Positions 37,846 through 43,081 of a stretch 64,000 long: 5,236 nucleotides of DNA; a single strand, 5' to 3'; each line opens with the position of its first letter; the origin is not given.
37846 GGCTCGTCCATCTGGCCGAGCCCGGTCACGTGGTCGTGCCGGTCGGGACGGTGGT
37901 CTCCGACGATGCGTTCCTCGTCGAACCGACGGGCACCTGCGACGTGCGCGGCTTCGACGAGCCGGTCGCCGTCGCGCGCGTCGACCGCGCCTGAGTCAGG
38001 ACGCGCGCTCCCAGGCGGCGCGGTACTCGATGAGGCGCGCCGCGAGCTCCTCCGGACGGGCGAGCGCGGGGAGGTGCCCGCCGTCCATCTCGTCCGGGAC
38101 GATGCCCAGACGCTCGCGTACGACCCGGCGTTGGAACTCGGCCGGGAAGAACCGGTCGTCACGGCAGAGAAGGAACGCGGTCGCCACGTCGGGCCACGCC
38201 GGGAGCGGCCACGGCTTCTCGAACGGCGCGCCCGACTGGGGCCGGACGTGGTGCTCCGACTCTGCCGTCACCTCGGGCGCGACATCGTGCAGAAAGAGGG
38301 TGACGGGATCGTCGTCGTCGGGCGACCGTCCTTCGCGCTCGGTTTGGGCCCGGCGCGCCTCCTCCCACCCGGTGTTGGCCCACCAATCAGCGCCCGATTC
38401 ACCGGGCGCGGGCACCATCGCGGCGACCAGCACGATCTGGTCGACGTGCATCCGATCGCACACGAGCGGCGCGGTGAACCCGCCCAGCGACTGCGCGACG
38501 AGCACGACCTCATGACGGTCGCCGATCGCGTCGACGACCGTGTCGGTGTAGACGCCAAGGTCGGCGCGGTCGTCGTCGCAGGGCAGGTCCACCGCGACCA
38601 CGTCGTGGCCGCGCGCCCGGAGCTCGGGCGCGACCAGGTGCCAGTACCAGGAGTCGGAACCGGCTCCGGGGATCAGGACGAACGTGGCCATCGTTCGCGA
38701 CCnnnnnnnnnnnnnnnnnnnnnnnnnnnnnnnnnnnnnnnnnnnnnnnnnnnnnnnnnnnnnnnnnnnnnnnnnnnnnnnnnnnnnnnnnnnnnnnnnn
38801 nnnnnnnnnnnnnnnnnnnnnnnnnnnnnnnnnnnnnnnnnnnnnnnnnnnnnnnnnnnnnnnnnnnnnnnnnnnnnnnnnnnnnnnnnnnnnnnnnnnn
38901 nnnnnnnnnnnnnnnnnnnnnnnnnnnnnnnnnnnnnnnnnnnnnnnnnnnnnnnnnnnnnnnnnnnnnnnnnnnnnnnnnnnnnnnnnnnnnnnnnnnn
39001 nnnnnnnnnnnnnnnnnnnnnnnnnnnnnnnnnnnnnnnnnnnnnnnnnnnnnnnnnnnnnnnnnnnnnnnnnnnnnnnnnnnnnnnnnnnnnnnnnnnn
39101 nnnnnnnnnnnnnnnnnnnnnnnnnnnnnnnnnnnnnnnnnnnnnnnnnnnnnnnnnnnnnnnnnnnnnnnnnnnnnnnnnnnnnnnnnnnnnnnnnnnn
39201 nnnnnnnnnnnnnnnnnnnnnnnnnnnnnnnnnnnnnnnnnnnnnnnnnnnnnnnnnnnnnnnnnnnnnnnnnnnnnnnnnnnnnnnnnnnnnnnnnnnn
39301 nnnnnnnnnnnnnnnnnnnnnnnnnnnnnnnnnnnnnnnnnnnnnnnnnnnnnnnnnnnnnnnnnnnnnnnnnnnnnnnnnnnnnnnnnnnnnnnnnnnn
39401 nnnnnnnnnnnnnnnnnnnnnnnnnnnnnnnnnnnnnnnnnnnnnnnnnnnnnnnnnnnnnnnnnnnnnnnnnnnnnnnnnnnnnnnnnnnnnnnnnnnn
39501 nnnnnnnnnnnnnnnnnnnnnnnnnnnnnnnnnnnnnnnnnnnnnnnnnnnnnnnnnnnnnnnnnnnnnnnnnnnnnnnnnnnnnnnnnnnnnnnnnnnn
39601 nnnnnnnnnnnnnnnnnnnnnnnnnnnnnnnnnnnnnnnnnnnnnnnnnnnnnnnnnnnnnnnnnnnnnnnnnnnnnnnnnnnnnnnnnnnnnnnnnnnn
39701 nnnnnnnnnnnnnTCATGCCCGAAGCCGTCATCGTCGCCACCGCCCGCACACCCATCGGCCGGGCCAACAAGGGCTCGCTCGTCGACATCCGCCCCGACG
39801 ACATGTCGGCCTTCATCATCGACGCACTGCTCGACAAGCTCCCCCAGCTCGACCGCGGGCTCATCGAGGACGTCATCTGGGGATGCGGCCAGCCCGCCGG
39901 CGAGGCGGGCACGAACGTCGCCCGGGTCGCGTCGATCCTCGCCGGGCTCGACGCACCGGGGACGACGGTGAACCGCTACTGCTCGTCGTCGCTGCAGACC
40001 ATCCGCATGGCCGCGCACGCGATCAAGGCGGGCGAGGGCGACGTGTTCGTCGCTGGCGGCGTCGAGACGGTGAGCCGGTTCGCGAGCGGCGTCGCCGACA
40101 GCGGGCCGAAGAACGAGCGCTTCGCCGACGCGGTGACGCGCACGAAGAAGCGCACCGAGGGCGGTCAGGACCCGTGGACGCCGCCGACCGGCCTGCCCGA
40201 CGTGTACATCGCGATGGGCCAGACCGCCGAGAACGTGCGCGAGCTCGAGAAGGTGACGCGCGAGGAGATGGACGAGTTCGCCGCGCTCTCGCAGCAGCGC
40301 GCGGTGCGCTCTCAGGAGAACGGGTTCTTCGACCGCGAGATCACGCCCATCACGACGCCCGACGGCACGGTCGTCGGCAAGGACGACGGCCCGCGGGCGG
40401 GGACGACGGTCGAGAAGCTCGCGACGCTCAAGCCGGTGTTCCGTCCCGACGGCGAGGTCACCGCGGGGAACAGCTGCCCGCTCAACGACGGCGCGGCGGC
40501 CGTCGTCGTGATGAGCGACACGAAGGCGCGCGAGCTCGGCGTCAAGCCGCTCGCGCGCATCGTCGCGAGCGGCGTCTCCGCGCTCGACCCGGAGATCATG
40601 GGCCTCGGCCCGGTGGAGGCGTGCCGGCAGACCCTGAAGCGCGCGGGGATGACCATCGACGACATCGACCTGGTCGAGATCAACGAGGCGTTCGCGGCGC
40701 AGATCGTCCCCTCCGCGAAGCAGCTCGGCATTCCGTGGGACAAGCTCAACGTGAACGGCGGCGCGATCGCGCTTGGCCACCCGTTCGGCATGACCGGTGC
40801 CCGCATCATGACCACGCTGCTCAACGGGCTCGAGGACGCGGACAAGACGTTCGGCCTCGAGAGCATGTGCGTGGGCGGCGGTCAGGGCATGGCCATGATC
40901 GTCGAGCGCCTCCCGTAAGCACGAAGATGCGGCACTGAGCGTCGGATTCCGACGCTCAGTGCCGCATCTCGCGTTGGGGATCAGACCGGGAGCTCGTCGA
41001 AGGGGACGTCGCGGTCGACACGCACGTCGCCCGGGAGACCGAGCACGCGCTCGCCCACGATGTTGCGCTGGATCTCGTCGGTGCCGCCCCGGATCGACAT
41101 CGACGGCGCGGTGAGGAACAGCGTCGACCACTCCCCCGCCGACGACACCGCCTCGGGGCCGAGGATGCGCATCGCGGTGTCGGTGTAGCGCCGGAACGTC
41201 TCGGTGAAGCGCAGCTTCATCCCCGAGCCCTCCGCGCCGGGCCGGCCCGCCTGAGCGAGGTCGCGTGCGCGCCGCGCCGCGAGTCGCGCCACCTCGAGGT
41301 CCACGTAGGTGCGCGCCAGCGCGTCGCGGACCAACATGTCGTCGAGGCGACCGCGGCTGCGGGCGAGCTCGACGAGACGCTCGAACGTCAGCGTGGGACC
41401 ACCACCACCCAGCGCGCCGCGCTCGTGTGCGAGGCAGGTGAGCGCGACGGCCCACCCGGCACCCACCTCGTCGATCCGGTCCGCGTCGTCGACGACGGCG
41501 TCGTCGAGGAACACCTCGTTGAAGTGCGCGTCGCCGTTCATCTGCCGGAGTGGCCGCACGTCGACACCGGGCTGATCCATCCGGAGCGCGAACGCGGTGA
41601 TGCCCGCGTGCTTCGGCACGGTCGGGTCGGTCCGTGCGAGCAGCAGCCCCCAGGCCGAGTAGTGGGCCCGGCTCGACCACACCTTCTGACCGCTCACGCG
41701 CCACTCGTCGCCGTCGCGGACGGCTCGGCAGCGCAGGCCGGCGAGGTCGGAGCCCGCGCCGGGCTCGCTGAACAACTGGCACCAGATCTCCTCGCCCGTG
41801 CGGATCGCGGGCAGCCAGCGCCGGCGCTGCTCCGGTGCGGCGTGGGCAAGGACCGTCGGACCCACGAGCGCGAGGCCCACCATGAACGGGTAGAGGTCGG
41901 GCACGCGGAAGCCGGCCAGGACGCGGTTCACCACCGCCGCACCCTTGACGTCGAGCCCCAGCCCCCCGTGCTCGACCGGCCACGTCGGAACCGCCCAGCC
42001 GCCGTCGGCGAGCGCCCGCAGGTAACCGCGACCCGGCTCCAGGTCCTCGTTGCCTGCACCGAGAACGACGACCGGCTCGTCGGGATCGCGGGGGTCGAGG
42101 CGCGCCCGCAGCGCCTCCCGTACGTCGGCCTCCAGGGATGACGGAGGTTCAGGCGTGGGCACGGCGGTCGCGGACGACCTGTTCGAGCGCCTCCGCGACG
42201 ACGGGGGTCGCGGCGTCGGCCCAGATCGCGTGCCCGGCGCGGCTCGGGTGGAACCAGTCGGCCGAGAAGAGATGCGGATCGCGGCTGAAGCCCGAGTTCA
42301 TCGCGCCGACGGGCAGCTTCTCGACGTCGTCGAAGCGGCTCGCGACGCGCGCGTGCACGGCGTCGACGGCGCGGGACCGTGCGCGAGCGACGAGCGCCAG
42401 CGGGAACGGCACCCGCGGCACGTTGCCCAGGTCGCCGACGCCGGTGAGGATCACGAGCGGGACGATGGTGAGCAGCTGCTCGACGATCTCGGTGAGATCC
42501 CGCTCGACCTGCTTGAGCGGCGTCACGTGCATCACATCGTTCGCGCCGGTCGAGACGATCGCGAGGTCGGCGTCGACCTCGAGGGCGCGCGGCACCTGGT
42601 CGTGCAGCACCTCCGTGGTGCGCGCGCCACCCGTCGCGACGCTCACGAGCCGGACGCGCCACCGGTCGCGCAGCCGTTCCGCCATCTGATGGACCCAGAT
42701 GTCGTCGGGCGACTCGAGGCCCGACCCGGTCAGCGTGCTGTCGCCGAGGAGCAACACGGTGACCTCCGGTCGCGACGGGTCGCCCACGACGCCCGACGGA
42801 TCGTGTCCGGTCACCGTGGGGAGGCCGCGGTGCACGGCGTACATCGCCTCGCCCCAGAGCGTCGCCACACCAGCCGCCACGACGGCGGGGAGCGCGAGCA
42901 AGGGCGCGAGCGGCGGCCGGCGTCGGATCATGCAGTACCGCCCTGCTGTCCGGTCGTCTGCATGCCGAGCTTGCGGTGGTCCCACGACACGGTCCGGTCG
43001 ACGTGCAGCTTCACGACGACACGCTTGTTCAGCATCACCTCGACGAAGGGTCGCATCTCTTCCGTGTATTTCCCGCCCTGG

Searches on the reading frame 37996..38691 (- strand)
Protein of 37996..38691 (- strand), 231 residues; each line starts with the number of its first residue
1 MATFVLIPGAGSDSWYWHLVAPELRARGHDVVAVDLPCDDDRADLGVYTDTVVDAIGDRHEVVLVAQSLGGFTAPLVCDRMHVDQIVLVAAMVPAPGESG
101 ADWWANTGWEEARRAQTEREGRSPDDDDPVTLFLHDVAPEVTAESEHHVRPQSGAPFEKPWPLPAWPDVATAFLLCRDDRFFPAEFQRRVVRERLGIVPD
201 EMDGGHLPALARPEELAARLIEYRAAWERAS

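Call 11: search_protein_families(library=pfam, proteins=[window:37996-38691:-])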
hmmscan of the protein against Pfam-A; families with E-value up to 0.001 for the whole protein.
window:37996-38691:- (231 aa): 3 families
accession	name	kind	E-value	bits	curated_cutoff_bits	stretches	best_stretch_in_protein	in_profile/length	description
PF12697.13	Abhydrolase_6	-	1.6e-24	88.2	26.3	1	4-218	1-216/217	Alpha/beta hydrolase family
PF00561.26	Abhydrolase_1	-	9.8e-07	29.1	25.8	1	3-117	2-126/245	alpha/beta hydrolase fold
PF12146.15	Hydrolase_4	-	4.5e-05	23.3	27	0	43-104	60-122/239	Serine aminopeptidase, S33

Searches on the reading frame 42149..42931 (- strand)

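Call 54: search_protein_families(library=pfam, proteins=[window:42149-42931:-])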
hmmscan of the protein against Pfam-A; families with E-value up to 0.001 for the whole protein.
window:42149-42931:- (260 aa): 3 families
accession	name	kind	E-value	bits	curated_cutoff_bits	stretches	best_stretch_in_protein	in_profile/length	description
PF13472.12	Lipase_GDSL_2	-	3.4e-24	86.7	32.9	1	61-236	1-178/178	GDSL-like Lipase/Acylhydrolase family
PF00657.28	Lipase_GDSL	-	1.6e-14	55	23.6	1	59-240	1-207/208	GDSL-like Lipase/Acylhydrolase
PF25182.1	NonGDSL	-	3.6e-05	23.6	80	1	56-154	27-128/220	Non-GDSL lipase-like family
